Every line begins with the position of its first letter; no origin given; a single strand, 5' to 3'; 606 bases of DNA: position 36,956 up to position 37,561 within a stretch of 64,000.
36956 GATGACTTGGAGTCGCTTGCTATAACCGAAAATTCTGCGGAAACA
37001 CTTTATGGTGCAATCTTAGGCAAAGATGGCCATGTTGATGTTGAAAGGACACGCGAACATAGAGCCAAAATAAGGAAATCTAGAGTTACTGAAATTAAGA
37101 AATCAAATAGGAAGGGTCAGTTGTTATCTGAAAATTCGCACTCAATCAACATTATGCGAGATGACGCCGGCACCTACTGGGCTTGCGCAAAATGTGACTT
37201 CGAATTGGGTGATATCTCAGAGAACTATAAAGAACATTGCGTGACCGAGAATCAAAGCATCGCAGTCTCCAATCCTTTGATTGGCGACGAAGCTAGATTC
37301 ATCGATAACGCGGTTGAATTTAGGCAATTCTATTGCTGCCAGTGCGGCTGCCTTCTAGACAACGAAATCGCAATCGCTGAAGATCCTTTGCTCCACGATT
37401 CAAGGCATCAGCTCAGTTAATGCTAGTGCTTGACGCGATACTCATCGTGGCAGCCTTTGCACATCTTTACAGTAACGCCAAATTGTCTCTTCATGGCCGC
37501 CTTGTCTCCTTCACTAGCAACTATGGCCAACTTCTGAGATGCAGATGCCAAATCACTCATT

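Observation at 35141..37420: HyuB-type subunit with a fused C-terminal Cys4 zinc-ribbon tail: an acetone-carboxylase-like architecture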

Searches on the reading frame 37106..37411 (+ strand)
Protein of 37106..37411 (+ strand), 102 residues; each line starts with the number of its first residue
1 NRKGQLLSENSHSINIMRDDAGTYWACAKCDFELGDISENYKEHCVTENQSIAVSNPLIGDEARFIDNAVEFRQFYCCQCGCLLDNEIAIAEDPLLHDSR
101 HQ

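Call 31: search_solved_structures(query=A2, max_evalue=1, show_alignments=3)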
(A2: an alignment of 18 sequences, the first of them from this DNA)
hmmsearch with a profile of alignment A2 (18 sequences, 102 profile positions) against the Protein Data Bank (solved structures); distinct sequences matched with E-value up to 1: 4.
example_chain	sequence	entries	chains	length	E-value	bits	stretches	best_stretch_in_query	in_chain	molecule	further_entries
5l9w_C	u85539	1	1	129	5.1e-12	49.3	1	15-100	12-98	Acetophenone carboxylase beta subunit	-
5m45_C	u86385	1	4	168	0.0029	21.2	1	13-100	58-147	Acetone carboxylase gamma subunit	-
5svb_C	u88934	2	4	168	0.0062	20.1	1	14-100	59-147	Acetone carboxylase gamma subunit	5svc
8qbn_Y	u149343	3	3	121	0.95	13.1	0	65-86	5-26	Protein yippee-like 5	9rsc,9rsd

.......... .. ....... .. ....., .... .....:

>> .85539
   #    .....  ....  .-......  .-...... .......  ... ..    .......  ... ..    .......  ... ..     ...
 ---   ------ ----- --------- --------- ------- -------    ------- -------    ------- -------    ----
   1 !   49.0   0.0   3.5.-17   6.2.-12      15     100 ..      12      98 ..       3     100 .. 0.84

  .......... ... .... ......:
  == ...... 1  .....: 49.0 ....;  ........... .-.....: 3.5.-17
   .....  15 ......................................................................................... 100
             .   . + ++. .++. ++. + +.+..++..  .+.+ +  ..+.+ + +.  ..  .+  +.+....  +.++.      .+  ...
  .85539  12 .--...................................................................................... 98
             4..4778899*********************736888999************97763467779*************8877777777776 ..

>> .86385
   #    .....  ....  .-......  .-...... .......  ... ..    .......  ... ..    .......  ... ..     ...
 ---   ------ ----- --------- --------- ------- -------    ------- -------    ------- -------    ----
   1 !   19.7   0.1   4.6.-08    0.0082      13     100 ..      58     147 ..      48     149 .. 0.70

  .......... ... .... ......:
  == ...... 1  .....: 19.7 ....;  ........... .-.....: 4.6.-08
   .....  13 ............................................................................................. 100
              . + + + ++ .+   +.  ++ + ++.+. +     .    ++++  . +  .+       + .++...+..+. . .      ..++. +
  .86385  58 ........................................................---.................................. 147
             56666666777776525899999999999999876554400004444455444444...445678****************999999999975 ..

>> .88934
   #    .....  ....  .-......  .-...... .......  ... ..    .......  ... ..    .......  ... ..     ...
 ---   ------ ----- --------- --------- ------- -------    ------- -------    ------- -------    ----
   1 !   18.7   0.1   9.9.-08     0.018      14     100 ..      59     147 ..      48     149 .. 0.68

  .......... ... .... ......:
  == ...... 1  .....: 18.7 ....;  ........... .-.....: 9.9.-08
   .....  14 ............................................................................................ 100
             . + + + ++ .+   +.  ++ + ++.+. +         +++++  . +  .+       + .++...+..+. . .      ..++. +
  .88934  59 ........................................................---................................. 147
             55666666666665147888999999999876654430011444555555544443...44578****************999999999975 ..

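Call 35: search_protein_representatives(alignment_id=A2)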
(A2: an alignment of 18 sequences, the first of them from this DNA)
Query: 18 sequences, 102 profile positions. Proteins with E-value up to 0.001 (for the whole library): 632; up to 1e-10: 155; up to 1e-30: 11. The best 150 are listed.
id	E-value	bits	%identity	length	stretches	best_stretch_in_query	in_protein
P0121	2.8e-38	146.5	-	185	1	7-101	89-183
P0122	2.2e-37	143.6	-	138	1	3-101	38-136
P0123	2.3e-37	143.6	-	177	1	3-101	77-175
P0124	2.5e-36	140.2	-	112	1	2-101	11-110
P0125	8.3e-36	138.6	-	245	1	3-101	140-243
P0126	7.1e-35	135.6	-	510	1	1-101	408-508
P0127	4.6e-33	129.8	-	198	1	2-100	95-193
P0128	7.6e-32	125.8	-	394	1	4-101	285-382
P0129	1.1e-31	125.3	-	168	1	3-100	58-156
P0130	1.5e-31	124.9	-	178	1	3-101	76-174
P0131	3.9e-31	123.6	-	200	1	3-101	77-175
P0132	4.2e-30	120.2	-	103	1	7-100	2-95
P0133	6.4e-30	119.7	-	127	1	3-101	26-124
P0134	1.1e-29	118.9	-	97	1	32-101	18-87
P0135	7.3e-29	116.3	-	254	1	3-101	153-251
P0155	4.5e-22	94.5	-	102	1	10-101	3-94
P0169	5.9e-18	81.2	-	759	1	5-100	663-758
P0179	6.5e-17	77.9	-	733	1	22-101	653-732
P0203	3.1e-14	69.3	-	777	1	4-100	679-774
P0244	3.9e-12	62.6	-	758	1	3-101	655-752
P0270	5.7e-11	58.8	-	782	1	10-91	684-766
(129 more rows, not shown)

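Call 39: find_encoding_contigs(protein=P0155, flank=6000, max_places=2)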
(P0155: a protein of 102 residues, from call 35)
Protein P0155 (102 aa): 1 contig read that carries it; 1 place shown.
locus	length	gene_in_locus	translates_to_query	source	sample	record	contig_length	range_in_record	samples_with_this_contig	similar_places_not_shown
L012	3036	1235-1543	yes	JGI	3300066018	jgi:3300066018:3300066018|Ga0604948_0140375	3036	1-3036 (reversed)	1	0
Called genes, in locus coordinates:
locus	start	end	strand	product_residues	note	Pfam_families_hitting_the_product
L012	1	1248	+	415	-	?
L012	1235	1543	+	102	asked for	PF08882:Acetone_carb_G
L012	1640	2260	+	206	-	PF00440:TetR_N, PF17932:TetR_C_24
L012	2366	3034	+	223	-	?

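Call 46: find_related_loci(query=A2, collection=genome_contigs, flank=6000)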
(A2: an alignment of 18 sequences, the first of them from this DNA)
Query A2 (102 aa) in genome_contigs; peptide patterns used: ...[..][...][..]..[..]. (x = any residue, [..] = any of these).
368 stretches matched a pattern; 341 encode a relative of the query (tblastn E <= 1e-3); the best 80 are kept; 80 distinct loci.
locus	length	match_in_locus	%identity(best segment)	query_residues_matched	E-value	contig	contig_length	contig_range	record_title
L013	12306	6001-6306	99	1-102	1e-68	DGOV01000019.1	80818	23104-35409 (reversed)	MAG TPA_asm: Proteobacteria bacterium UBA4457 UBA4457_contig_49571, whole genome shotgun sequence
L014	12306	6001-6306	98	1-102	8e-68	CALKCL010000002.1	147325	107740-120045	MAG: uncultured Gammaproteobacteria bacterium isolate S3_Bin_METABAT__63_1 genome assembly, contig: c_000000614909, whol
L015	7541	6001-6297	62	2-100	1e-39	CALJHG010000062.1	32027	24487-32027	MAG: uncultured Gammaproteobacteria bacterium isolate S4_Bin_METABAT__295_1 genome assembly, contig: c_000001471491, who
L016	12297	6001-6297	62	2-100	1e-39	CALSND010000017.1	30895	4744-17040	MAG: uncultured Gammaproteobacteria bacterium isolate A_MB167 genome assembly, contig: contig_5301_A_MB167, whole genome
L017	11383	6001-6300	60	2-101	1e-38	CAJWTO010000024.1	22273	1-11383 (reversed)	MAG TPA_asm: uncultured proteobacterium isolate ERR599094_bin.53_MetaBAT_v2.12.1_MAG genome assembly, contig: NODE_2090_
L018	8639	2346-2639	55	1-98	6e-37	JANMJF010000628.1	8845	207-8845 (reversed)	MAG: Pseudomonadota bacterium isolate OTE_64_metabat_465 OTE_64_k141_1761318, whole genome shotgun sequence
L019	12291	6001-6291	58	2-98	3e-39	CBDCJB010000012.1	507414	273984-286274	MAG: Gammaproteobacteria bacterium isolate 73aac9d3-0341-4cc4-bdea-3f58c6bb4f33 genome assembly, contig: contig_12, whol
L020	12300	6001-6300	53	1-100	6e-37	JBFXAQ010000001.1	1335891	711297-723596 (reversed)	MAG: Gammaproteobacteria bacterium isolate CA_2019_TPBS_26 NODE_10_length_1335891_cov_44.701062_TPBS, whole genome shotg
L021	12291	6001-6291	58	2-98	1e-36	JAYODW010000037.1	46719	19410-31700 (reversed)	MAG: Gammaproteobacteria bacterium isolate 139553_S155_concoct_bins.tsv.116 NODE_998_length_46719_cov_12.714405, whole g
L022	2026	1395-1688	55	1-98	1e-36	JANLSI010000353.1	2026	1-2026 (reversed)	MAG: Pseudomonadota bacterium isolate OTE_25_metabat_390 OTE_25_k141_3853078, whole genome shotgun sequence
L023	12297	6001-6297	54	2-100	2e-36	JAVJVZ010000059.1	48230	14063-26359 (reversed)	MAG: Gammaproteobacteria bacterium isolate C2-GNP5-20 k141_28446, whole genome shotgun sequence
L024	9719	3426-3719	55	1-98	5e-36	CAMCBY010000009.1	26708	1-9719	MAG: Klebsiella pneumoniae isolate ZE-13nov19-135 genome assembly, contig: ZE-13nov19-C2142, whole genome shotgun sequen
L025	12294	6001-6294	53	1-98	9e-36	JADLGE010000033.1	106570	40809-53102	MAG: Gammaproteobacteria bacterium isolate SJ420 c_000000258763, whole genome shotgun sequence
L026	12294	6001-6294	55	2-99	1e-35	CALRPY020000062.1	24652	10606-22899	MAG: Hydrogenophaga intermedia isolate JJ-CU23-05-3-mx-bin502 genome assembly, contig: JJ-NR103-41-C510, whole genome sh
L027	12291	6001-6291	57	2-98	2e-35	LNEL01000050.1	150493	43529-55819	MAG: Gammaproteobacteria bacterium Ga0077536 Ga0077536_140.1, whole genome shotgun sequence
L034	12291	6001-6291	53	2-98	3e-34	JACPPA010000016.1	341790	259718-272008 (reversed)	MAG: Gammaproteobacteria bacterium isolate NC_groundwater_615_Pr5_B-0.1um_58_24 alan_book_18_scaffold_52705, whole genom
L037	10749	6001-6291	55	2-98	6e-34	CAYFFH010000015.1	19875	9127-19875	MAG TPA_asm: uncultured Enterobacteriaceae bacterium isolate ERP001736_co3_459 genome assembly, contig: NODE_1159_length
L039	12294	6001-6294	53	1-98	5e-34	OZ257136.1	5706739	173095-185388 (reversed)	MAG: Gammaproteobacteria bacterium isolate 9b6e0e2b-a66d-4ea8-b25a-e015b4890f72 genome assembly, chromosome: 1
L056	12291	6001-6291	49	2-98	1e-31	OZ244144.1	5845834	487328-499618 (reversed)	MAG: Gammaproteobacteria bacterium isolate 5c633af5-84de-4cc7-8157-d45a81a42ed4 genome assembly, chromosome: 1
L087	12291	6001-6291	48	2-98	6e-29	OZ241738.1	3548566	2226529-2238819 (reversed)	MAG: Alphaproteobacteria bacterium isolate d8927372-aabd-44cb-9c9e-7bd42c52962c genome assembly, chromosome: 1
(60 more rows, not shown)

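Call 58: search_protein_families(library=pfam, proteins=[L087:86-1174:+, L087:1254-2900:+, L087:3348-3746:+, L087:6329-7705:+, L087:6293-7717:-, L087:7712-11017:+, L087:10861-12114:-, L019:1005-1769:+, L037:7265-8566:+], max_evalue=0.001)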
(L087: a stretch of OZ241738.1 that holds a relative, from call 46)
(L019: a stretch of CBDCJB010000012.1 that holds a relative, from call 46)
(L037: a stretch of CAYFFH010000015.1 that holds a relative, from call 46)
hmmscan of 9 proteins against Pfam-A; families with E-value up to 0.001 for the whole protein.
L087:86-1174:+ (363 aa): 0 families

L087:1254-2900:+ (549 aa): 0 families

L087:3348-3746:+ (133 aa): 0 families

L087:6329-7705:+ (459 aa): 2 families
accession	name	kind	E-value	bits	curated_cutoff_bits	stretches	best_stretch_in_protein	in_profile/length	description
PF00202.27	Aminotran_3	-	6.5e-78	262.6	30.5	1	30-432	11-403/403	Aminotransferase class-III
PF01212.27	Beta_elim_lyase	-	0.00024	21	27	1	81-258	25-176/288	Beta-eliminating lyase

L087:6293-7717:- (474 aa): 0 families

L087:7712-11017:+ (1102 aa): 0 families

L087:10861-12114:- (417 aa): 1 family
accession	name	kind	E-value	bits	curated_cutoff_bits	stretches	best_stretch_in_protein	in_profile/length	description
PF13437.12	HlyD_3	-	8.5e-08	33.3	22.2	1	227-336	2-106/106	HlyD family secretion protein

L019:1005-1769:+ (255 aa): 6 families
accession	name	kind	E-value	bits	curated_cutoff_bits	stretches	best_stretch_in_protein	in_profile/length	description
PF13489.12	Methyltransf_23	-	9.7e-23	81.1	27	1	84-239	10-163/164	Methyltransferase domain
PF08241.18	Methyltransf_11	-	1.3e-14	55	21.2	1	101-190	1-93/95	Methyltransferase domain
PF13649.12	Methyltransf_25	-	2.1e-10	41.6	27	1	101-188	2-97/97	Methyltransferase domain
PF08242.18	Methyltransf_12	-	8e-10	39.8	30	1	101-190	1-98/98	Methyltransferase domain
PF13847.12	Methyltransf_31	-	1.8e-06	28.1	27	1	99-212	6-128/145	Methyltransferase domain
PF24451.1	DUF7567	-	0.00011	22.6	27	1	8-81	6-72/131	Family of unknown function (DUF7567)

L037:7265-8566:+ (434 aa): 4 families
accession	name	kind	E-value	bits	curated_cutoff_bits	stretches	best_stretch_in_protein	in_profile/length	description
PF22691.2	Thiolase_C_1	-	1.3e-36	125.9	28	1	305-423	20-137/144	Thiolase C-terminal domain-like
PF00108.29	Thiolase_N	-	1.4e-21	77.5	26.4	1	27-228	2-191/260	Thiolase, N-terminal domain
PF00109.32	ketoacyl-synt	-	5.5e-09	36.4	20.8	1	81-150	149-216/252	Beta-ketoacyl synthase, N-terminal domain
PF02803.24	Thiolase_C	-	1e-07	32.1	27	1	309-407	28-108/123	Thiolase, C-terminal domain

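Call 60: search_protein_families(library=pfam, proteins=[L019:6293-8191:-, L020:11532-12299:-, L034:10213-11406:-, L037:8736-10295:-, L026:850-1683:+, L039:432-1478:+, L056:8525-9904:-, L023:9080-10459:+], max_evalue=0.001)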
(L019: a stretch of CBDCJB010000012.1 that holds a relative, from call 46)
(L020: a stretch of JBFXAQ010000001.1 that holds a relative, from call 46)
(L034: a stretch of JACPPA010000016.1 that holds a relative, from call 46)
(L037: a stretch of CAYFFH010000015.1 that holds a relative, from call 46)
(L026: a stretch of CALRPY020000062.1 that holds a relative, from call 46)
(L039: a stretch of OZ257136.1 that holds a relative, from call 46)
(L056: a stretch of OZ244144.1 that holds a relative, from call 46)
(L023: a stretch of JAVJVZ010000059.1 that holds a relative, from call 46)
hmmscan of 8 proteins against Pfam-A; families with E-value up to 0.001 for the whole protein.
L019:6293-8191:- (632 aa): 3 families
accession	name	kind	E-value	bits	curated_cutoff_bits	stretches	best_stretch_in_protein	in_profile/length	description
PF00990.26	GGDEF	-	2.1e-44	151.6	23.8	1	449-607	1-161/161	Diguanylate cyclase, GGDEF domain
PF07695.17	7TMR-DISM_7TM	-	9.3e-31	107.8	29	1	197-400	1-204/205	7TM diverse intracellular signalling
PF07696.17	7TMR-DISMED2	-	5.3e-29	101.3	22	1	51-186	3-136/136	7TMR-DISM extracellular 2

L020:11532-12299:- (255 aa): 2 families
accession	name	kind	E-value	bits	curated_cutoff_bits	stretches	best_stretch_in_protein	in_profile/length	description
PF19278.4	Hydant_A_C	-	1.3e-20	74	21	1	79-247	10-185/193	Hydantoinase/oxoprolinase C-terminal domain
PF01968.24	Hydantoinase_A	-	1.7e-16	60.7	22.9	1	1-66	225-290/291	Hydantoinase/oxoprolinase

L034:10213-11406:- (397 aa): 1 family
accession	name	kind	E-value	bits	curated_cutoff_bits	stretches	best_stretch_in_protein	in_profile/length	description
PF07690.21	MFS_1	-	5.2e-25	88.5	33.4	1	7-348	3-347/347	Major Facilitator Superfamily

L037:8736-10295:- (519 aa): 2 families
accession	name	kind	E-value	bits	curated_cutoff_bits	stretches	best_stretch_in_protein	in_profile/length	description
PF00501.34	AMP-binding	-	6.9e-54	183.5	29.9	1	7-375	1-384/384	AMP-binding enzyme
PF13193.12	AMP-binding_C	-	2.5e-21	76.8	24.5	1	425-500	1-76/76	AMP-binding enzyme C-terminal domain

L026:850-1683:+ (277 aa): 0 families

L039:432-1478:+ (348 aa): 0 families

L056:8525-9904:- (459 aa): 2 families
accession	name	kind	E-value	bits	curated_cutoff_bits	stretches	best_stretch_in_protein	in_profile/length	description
PF07044.18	DUF1329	-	9e-52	177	23.1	1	68-455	1-368/368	Protein of unknown function (DUF1329)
PF17131.11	LolA_like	-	1.3e-10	41.7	30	1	219-270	5-52/184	Outer membrane lipoprotein-sorting protein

L023:9080-10459:+ (459 aa): 3 families
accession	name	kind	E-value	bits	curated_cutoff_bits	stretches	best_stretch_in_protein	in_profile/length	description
PF13091.12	PLDc_2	-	4.4e-40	137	27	2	302-429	1-131/132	PLD-like domain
PF00614.28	PLDc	-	2.2e-12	46.8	21.9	2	204-228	3-27/28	Phospholipase D Active site motif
PF13396.11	PLDc_N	-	2.7e-07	30.9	23.3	1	23-60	4-41/42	Phospholipase_D-nuclease N-terminal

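Call 70: find_encoding_contigs(protein=P0169, flank=7000, max_places=2)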
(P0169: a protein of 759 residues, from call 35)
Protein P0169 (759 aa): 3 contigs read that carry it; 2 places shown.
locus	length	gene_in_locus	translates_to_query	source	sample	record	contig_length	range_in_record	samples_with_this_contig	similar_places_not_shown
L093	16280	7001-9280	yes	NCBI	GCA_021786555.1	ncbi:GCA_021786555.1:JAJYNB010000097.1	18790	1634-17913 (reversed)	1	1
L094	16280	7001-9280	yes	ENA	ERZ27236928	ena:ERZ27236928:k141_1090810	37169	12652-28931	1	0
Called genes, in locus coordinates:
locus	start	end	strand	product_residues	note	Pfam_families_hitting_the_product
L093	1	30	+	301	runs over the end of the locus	?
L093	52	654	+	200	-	PF00551:Formyl_trans_N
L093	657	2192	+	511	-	PF02142:MGS, PF01808:AICARFT_IMPCHas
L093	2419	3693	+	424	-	PF02844:GARS_N, PF01071:GARS_A, PF02222:ATP-grasp, PF02655:ATP-grasp_3 (weak), PF02843:GARS_C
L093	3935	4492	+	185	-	PF05067:Mn_catalase, PF00210:Ferritin, PF02915:Rubrerythrin (weak), PF05067:Mn_catalase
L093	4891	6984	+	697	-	PF05378:Hydant_A_N, PF01968:Hydantoinase_A, PF19278:Hydant_A_C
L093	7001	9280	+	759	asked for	PF02538:Hydantoinase_B, PF08882:Acetone_carb_G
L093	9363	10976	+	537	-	PF01642:MM_CoA_mutase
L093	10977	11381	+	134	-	PF02310:B12-binding, PF04131:NanE (faint)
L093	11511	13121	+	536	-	PF00501:AMP-binding, PF13193:AMP-binding_C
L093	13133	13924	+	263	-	PF00106:adh_short, PF08659:KR, PF13561:adh_short_C2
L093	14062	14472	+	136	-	PF13452:FAS1_DH_region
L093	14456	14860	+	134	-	PF01575:MaoC_dehydratas, PF13452:FAS1_DH_region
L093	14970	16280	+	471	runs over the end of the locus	PF00989:PAS (weak), PF08448:PAS_4 (weak), PF00158:Sigma54_activat, PF14532:Sigma54_activ_2, PF07724:AAA_2, PF07728:AAA_5 (weak), PF25601:AAA_lid_14, PF02954:HTH_8, +2 more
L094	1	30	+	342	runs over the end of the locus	PF00586:AIRS, PF02769:AIRS_C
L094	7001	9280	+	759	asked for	PF02538:Hydantoinase_B, PF08882:Acetone_carb_G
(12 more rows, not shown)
